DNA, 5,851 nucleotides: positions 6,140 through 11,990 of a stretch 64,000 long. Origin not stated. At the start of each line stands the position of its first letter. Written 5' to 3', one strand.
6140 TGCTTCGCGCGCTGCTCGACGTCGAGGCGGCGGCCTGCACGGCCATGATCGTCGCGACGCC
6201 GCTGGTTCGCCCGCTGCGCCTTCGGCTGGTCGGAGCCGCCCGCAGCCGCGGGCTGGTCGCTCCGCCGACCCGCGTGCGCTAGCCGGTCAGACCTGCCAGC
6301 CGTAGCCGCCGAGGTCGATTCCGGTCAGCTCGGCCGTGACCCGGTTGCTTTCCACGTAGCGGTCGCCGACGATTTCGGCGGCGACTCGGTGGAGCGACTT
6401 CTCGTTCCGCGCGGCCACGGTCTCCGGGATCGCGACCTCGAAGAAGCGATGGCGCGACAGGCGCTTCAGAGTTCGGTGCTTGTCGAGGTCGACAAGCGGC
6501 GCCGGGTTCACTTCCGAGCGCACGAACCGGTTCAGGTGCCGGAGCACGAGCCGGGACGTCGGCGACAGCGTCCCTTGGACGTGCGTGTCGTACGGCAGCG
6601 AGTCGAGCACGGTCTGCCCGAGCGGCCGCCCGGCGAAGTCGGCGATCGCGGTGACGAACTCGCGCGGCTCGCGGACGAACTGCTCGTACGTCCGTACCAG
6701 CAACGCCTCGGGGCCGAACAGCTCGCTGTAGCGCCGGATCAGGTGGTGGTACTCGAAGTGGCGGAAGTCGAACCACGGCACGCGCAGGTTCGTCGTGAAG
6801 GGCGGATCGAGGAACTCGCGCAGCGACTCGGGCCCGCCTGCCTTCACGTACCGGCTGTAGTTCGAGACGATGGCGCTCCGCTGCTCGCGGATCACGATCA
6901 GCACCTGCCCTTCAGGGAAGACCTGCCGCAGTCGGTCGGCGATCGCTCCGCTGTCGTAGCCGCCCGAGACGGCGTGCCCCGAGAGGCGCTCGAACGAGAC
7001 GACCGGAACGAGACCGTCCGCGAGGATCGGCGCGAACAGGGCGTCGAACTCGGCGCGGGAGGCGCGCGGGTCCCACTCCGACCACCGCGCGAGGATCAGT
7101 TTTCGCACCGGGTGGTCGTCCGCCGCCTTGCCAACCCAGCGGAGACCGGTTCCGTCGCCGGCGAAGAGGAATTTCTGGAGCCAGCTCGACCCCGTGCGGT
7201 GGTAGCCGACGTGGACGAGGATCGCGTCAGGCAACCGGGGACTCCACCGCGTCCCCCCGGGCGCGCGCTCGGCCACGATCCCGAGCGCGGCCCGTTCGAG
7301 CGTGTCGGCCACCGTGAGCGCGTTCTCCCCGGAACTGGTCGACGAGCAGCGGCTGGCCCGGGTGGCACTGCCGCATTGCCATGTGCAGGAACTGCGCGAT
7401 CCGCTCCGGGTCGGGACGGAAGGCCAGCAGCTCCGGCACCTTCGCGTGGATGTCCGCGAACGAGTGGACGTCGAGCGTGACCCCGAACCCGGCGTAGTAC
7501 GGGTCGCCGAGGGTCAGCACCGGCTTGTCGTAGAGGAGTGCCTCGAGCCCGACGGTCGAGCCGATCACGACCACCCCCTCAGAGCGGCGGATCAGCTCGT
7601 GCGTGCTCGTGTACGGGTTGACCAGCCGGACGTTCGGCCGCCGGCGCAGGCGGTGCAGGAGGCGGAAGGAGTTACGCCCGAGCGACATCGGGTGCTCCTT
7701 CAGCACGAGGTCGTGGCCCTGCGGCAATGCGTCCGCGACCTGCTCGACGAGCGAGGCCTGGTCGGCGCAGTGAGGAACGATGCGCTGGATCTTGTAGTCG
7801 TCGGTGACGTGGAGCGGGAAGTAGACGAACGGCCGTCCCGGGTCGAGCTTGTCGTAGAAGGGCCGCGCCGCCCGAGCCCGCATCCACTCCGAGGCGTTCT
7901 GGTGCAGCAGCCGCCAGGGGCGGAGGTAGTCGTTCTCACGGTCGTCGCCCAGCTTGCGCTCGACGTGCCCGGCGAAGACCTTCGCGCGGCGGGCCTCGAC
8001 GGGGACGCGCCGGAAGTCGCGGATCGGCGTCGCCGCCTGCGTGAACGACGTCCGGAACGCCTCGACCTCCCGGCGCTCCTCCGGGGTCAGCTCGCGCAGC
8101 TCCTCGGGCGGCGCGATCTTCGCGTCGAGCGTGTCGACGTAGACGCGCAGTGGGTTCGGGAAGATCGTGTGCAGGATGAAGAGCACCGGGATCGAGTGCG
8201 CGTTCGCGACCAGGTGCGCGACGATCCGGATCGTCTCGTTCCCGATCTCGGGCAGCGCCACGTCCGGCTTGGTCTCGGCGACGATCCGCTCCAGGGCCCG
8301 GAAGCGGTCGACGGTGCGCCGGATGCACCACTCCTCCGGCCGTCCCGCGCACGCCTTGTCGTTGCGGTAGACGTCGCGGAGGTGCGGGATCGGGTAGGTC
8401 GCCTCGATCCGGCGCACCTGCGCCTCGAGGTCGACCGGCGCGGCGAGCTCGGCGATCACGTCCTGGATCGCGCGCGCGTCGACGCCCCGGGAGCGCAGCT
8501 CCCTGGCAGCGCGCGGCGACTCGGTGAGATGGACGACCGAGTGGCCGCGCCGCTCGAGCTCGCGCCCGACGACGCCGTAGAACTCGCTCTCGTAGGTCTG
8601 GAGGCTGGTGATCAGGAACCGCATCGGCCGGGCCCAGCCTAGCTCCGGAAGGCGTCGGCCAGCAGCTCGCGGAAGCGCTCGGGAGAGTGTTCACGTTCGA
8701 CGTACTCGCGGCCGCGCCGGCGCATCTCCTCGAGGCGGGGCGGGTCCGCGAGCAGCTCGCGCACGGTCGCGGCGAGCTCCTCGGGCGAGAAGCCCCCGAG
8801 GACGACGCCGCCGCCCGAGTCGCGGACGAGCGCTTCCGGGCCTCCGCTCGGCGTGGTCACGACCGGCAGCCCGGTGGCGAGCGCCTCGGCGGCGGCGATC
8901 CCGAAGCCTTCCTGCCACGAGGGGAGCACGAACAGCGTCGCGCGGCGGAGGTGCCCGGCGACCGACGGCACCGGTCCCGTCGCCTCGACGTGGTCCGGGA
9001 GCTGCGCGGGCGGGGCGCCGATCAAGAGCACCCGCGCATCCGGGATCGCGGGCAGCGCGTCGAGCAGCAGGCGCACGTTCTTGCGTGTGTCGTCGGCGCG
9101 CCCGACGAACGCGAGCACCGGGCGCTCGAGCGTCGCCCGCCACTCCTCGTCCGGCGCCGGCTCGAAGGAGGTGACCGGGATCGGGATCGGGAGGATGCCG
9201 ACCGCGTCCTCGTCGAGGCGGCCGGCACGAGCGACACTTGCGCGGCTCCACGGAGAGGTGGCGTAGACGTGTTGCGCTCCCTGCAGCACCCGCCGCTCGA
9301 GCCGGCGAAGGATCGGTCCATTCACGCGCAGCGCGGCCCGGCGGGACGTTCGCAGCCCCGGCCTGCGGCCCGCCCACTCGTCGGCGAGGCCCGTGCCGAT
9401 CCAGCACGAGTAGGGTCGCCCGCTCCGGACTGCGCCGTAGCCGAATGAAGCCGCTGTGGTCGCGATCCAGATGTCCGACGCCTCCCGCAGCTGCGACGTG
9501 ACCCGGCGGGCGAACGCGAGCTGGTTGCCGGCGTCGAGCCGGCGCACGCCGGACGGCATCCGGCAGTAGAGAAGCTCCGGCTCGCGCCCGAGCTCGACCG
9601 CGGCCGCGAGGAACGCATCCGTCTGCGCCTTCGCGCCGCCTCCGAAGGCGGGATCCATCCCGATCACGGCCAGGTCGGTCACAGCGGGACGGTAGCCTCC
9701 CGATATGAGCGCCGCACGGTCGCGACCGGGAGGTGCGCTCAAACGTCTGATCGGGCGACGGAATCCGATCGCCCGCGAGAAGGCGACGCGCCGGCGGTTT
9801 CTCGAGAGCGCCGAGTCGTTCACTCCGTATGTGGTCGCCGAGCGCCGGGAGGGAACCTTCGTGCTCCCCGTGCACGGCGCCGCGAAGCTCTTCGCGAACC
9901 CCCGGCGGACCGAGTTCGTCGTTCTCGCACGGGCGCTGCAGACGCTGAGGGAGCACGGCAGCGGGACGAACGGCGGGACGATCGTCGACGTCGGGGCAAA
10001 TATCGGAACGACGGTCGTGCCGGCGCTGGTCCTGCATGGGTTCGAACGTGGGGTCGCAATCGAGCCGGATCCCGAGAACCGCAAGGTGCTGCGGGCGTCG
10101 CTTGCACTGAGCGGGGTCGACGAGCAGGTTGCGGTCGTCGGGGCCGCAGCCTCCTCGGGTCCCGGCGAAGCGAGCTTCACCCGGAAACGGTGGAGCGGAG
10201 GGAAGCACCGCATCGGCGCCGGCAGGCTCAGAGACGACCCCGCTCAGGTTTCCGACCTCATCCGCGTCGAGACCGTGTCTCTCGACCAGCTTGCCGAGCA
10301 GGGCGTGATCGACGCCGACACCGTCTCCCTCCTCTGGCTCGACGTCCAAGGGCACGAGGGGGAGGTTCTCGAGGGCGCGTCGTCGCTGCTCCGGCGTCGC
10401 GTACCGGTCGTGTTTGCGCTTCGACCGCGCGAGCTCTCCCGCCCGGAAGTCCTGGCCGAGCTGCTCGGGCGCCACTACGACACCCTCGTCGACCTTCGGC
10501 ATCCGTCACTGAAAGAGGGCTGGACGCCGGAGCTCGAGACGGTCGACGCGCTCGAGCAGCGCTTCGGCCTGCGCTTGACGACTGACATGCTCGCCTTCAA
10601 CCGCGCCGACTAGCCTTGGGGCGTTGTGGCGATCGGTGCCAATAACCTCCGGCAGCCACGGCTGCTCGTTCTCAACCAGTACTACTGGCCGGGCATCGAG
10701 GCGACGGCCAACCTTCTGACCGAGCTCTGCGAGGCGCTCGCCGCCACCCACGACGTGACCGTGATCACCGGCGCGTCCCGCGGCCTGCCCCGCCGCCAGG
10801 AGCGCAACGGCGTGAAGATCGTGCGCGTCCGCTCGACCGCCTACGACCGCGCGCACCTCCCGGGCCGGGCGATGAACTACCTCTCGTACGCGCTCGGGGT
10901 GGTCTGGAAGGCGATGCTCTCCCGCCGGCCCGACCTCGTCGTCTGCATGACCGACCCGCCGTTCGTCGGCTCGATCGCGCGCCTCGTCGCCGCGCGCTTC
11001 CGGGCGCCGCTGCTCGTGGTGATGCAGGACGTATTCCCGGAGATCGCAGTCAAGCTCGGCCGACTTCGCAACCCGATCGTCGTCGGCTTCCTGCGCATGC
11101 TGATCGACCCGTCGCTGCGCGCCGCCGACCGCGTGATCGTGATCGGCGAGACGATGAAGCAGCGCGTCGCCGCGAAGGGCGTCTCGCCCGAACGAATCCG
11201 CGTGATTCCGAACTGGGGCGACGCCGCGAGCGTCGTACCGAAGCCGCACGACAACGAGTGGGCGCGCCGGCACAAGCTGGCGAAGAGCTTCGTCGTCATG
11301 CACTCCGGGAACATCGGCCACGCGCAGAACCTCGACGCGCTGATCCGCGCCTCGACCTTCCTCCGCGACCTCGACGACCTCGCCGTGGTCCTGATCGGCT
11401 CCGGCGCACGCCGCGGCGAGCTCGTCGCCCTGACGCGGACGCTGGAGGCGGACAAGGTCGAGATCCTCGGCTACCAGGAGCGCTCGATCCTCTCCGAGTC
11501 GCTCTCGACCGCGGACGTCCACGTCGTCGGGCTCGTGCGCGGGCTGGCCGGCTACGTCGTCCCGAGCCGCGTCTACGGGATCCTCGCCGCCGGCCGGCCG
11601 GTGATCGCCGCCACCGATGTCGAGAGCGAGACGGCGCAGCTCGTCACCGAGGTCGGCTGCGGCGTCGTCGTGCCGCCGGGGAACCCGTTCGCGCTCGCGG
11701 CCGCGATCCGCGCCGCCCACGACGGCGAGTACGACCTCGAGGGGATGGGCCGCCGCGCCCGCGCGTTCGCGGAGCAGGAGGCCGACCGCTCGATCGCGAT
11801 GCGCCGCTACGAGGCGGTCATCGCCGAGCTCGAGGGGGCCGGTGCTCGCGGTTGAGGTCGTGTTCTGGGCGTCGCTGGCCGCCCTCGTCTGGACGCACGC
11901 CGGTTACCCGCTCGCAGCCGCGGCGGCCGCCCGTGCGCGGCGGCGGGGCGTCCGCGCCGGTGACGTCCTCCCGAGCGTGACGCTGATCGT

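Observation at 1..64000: Glycan super-locus with three PAPS-type sulfotransferases: predicted sulfated, heavily methylated fucose/xylose/uronate-type polysaccharide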

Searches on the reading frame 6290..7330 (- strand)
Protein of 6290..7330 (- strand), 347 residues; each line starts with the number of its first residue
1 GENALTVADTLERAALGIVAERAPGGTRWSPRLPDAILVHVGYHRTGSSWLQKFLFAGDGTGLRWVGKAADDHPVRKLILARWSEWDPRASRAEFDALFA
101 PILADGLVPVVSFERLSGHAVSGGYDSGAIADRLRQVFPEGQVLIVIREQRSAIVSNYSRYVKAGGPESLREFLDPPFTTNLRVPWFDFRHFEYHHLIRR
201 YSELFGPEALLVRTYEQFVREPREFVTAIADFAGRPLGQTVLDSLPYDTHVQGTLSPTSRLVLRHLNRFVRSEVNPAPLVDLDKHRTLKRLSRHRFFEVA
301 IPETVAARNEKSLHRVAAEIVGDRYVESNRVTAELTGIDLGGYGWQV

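Call 13: search_protein_families(library=pfam, max_evalue=0.01, proteins=[window:6290-7330:-])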
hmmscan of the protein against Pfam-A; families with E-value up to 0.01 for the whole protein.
seq(347 aa): 2 families
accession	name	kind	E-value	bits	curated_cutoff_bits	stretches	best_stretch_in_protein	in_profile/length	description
PF13469.12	Sulfotransfer_3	-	1.1e-08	36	27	1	131-236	115-213/216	Sulfotransferase family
PF00685.33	Sulfotransfer_1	-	2.1e-08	34.3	22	1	142-245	92-191/255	Sulfotransferase domain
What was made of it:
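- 6287..7234 (-): Second sulfotransferase type (315 aa). It overlaps the stop of the upstream Capsule_synth gene by 8 nt. Pfam Sulfotransfer_3 36.0 bits and Sulfotransfer_1 34.3 bits (call 13).
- On PAPS-dependent sulfotransferase (Pfam Sulfotransfer_3 / Sulfotransfer_1): Gene 6287-7234 scores 36.0 against 27 and 34.3 against 22 (call 13).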

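Call 18: search_protein_families(library=ncbifam, max_evalue=0.01, proteins=[window:6290-7330:-])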
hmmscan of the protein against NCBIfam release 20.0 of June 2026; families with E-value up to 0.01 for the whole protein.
seq(347 aa): 0 families

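Call 24: search_solved_structures(query=window:6290-7330:-, max_evalue=1, show_alignments=2)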
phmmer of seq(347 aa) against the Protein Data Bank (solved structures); distinct sequences matched with E-value up to 1: 7.
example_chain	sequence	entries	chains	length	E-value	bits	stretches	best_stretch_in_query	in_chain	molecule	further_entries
3rnl_A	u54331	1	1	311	0.0012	21.3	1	129-234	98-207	Sulfotransferase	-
3bfx_A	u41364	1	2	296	0.11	14.9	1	198-253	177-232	Sulfotransferase 1C2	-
1q1z_A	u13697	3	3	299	0.26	13.7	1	143-246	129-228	sulfotransferase family, cytosolic, 2B, member 1 isoform b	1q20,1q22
1q1q_A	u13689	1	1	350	0.36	13.2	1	143-246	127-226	sulfotransferase family, cytosolic, 2B, member 1 isoform a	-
2ad1_A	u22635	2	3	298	0.56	12.6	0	194-250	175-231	Sulfotransferase 1C2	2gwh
2cqz_A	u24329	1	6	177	0.72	12.2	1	117-216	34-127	177aa long hypothetical protein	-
4gox_A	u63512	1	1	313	0.77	12.1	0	205-249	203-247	Polyketide synthase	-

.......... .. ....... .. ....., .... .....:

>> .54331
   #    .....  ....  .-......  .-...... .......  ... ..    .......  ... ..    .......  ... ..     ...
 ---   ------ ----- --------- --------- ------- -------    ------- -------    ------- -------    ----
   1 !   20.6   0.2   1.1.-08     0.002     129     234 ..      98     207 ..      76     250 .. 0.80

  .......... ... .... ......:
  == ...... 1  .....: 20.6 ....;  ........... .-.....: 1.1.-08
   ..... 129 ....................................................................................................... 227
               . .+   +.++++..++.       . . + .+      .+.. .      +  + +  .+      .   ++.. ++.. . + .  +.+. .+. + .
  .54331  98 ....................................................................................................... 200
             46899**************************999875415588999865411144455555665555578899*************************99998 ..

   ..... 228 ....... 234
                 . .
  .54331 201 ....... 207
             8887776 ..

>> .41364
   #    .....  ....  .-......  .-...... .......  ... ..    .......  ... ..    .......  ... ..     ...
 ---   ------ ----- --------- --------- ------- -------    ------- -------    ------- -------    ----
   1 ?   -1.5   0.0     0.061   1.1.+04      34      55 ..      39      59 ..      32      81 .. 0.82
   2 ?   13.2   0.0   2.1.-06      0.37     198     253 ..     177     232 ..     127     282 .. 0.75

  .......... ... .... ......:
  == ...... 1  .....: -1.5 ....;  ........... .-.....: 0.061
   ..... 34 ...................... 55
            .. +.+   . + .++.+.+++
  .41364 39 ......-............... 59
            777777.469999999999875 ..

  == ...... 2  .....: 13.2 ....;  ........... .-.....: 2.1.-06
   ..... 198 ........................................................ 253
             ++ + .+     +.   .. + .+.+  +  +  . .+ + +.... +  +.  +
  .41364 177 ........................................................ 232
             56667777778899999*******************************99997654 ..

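Call 64: find_homologous_proteins(query=window:6290-7312:-, max_evalue=0.00001)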
Query window:6290-7312:- (341 aa): 353 proteins with E <= 0.00001 among 8000 candidates; the best 120 are listed.
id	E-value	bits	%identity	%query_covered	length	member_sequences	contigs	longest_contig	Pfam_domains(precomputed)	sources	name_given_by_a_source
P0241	5.1e-210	715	100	92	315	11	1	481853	PF13469.13,PF00685.34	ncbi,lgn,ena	-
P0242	1.5e-133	463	65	92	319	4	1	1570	PF13469.13,PF00685.34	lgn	-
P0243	1.6e-124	434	63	91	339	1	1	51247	PF13469.13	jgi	jgi:hypothetical protein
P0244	3.3e-124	433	62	91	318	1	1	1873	PF13469.13,PF00685.34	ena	-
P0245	3.3e-124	433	63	92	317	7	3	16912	PF13469.13,PF00685.34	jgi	jgi:hypothetical protein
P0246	8.2e-123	428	59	92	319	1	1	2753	PF13469.13,PF00685.34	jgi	jgi:hypothetical protein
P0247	3.8e-122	426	61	92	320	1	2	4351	PF13469.13,PF00685.34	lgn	-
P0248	7.5e-122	425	62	92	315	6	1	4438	PF13469.13,PF00685.34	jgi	jgi:hypothetical protein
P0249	8.6e-122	425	63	91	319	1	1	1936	PF13469.13,PF00685.34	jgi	jgi:hypothetical protein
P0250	1.6e-120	421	62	92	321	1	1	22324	PF13469.13,PF00685.34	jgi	jgi:hypothetical protein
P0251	8.9e-120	418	62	92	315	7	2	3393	PF13469.13,PF00685.34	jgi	jgi:Sulfotransferase domain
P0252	1.2e-119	418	61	92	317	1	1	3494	PF13469.13,PF00685.34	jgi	jgi:sulfotransferase family protein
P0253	3.6e-119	416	62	92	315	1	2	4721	PF13469.13,PF00685.34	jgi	jgi:hypothetical protein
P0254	4.7e-117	409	61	92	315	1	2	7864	PF13469.13,PF00685.34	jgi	jgi:sulfotransferase family protein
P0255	1.2e-113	398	60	92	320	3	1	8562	PF13469.13,PF00685.34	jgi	jgi:hypothetical protein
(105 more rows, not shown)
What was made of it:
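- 6287..7234 (-): P0241 is 100% identical (call 64).
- Checked: A 100%-identical 315-aa protein, P0241, is on record (call 64).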

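Call 65: find_encoding_contigs(protein=P0241, flank=10000, max_places=3)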
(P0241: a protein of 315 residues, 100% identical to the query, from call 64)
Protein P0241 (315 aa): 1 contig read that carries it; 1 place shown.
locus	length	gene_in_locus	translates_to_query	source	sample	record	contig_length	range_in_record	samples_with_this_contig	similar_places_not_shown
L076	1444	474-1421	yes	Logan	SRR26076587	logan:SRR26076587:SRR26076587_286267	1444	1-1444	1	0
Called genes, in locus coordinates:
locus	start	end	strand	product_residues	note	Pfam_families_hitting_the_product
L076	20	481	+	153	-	PF05159:Capsule_synth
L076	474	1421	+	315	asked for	PF00685:Sulfotransfer_1 (faint), PF13469:Sulfotransfer_3 (weak)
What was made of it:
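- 6287..7234 (-): The overlap is seen in L076 (call 65).
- Tried and rejected: P0241 returned only a 1.4-kb Logan contig (call 65).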

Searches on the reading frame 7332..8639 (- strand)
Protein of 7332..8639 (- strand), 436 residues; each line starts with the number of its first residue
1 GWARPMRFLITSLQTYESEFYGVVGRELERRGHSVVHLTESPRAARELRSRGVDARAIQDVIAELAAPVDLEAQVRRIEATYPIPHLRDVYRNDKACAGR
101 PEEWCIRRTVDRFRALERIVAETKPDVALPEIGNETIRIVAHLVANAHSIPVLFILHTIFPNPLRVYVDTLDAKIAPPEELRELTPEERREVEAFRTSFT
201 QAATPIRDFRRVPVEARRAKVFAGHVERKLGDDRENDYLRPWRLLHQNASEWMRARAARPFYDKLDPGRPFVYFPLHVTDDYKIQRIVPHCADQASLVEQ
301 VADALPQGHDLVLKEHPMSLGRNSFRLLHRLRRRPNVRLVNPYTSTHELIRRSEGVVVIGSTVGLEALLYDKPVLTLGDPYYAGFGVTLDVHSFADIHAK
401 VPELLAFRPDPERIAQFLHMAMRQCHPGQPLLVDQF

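Call 13: search_protein_families(library=pfam, max_evalue=0.01, proteins=[window:7332-8639:-])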
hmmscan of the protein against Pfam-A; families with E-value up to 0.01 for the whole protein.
seq(436 aa): 2 families
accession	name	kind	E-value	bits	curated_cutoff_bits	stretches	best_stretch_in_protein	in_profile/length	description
PF05159.20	Capsule_synth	-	6.1e-20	72.3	20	1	261-395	137-279/310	Capsule polysaccharide biosynthesis protein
PF20471.4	DUF6716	-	0.0059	16.1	27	0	326-379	232-285/342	Putative glycosyltransferase (DUF6716)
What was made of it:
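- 7227..8624 (-): Capsule_synth (KpsS/KpsC-like) GT-B protein. PF05159 at 72.3 bits (call 13).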

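Call 18: search_protein_families(library=ncbifam, max_evalue=0.01, proteins=[window:7332-8639:-])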
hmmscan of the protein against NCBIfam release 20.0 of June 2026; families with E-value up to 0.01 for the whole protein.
seq(436 aa): 3 families
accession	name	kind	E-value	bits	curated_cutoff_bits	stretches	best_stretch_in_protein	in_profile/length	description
NF050054.1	CapPschMdfirKpsS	equivalog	4.6e-08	32.8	600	1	302-389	258-349/390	capsule polysaccharide modification protein KpsS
NF046086.1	BFO_1060_trans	domain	8.8e-07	28.4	200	1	310-377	222-289/365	BFO_1060 family glycosyltransferase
TIGR04396.2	surf_polysacc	subfamily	0.00052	19.3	125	1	295-378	211-289/427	surface carbohydrate biosynthesis protein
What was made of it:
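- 7227..8624 (-): The KpsS equivalog model scores only 32.8 bits against a cut-off of 600 (call 18).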

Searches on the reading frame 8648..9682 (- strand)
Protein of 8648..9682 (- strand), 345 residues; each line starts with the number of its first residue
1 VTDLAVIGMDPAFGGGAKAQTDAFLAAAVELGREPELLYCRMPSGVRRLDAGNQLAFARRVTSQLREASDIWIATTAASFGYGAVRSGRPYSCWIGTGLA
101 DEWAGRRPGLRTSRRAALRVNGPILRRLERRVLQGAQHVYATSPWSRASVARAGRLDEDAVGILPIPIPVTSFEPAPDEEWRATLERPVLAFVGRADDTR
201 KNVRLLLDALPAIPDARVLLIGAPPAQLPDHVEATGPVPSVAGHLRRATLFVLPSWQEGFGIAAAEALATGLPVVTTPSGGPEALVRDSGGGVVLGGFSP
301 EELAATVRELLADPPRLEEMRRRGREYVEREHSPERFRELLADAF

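Call 13: search_protein_families(library=pfam, max_evalue=0.01, proteins=[window:8648-9682:-])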
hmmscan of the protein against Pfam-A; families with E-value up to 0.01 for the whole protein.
seq(345 aa): 6 families
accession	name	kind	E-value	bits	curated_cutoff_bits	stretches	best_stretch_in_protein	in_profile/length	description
PF13692.12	Glyco_trans_1_4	-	1.5e-26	93.7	27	1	187-313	1-142/142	Glycosyl transferases group 1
PF00534.26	Glycos_transf_1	-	1e-24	87.4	26.4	1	182-326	10-171/172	Glycosyl transferases group 1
PF20706.3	GT4-conflict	-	4.7e-12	46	26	1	126-289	137-323/385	Family 4 Glycosyltransferase in conflict systems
PF13524.12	Glyco_trans_1_2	-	5.3e-08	33.4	25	1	201-336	2-137/144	Glycosyl transferase-like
PF13579.12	Glyco_trans_4_4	-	1.6e-07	32.2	29.7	1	39-160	44-151/158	Glycosyl transferase 4-like domain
PF13439.12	Glyco_transf_4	-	1.1e-05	26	28.5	1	42-165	45-163/170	Glycosyltransferase Family 4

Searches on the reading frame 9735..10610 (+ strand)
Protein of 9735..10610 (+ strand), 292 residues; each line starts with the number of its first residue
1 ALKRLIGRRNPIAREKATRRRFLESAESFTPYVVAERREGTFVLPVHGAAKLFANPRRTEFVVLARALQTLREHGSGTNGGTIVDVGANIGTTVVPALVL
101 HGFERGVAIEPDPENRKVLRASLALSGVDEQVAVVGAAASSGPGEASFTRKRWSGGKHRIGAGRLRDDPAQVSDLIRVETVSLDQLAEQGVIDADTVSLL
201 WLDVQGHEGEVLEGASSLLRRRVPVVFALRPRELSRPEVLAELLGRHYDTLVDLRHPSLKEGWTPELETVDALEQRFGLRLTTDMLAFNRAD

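Call 13: search_protein_families(library=pfam, max_evalue=0.01, proteins=[window:9735-10610:+])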
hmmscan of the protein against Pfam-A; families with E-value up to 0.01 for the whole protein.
seq(292 aa): 1 family
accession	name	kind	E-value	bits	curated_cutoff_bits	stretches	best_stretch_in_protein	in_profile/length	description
PF05050.19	Methyltransf_21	-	1.2e-16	61.8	22.7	1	85-226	1-143/173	Methyltransferase FkbM domain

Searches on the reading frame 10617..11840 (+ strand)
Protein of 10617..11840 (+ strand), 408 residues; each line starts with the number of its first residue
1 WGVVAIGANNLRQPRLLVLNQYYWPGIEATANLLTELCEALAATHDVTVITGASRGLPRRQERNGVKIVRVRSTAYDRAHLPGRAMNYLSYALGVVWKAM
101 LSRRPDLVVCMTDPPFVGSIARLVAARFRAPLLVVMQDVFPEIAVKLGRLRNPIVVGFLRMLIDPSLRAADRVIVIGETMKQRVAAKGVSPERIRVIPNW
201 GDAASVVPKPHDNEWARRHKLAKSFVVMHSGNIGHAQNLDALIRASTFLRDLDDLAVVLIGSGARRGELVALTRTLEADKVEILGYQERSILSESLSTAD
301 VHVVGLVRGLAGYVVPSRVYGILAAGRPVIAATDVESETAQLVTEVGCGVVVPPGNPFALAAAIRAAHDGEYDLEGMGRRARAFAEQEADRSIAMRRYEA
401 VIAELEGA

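Call 13: search_protein_families(library=pfam, max_evalue=0.01, proteins=[window:10617-11840:+])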
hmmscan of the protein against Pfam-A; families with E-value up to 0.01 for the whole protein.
seq(408 aa): 4 families
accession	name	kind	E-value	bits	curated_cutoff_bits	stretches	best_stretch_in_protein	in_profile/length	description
PF13579.12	Glyco_trans_4_4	-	1.6e-22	81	29.7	1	34-200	7-158/158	Glycosyl transferase 4-like domain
PF13439.12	Glyco_transf_4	-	8.7e-18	65.4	28.5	1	32-200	6-165/170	Glycosyltransferase Family 4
PF00534.26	Glycos_transf_1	-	3.7e-13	49.8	26.4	1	218-382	8-170/172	Glycosyl transferases group 1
PF13692.12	Glyco_trans_1_4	-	9.6e-13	49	27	1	226-366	3-138/142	Glycosyl transferases group 1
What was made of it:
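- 8639..13531 (.): GT4 (8639-9682, -), FkbM methyltransferase (9705-10613, +), GT4 (10626-11855, +), membrane GT2 (11836-~12950, +) and small PglC-type phosphoglycosyl transferase (12944-13531, +). Pfam (call 13).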
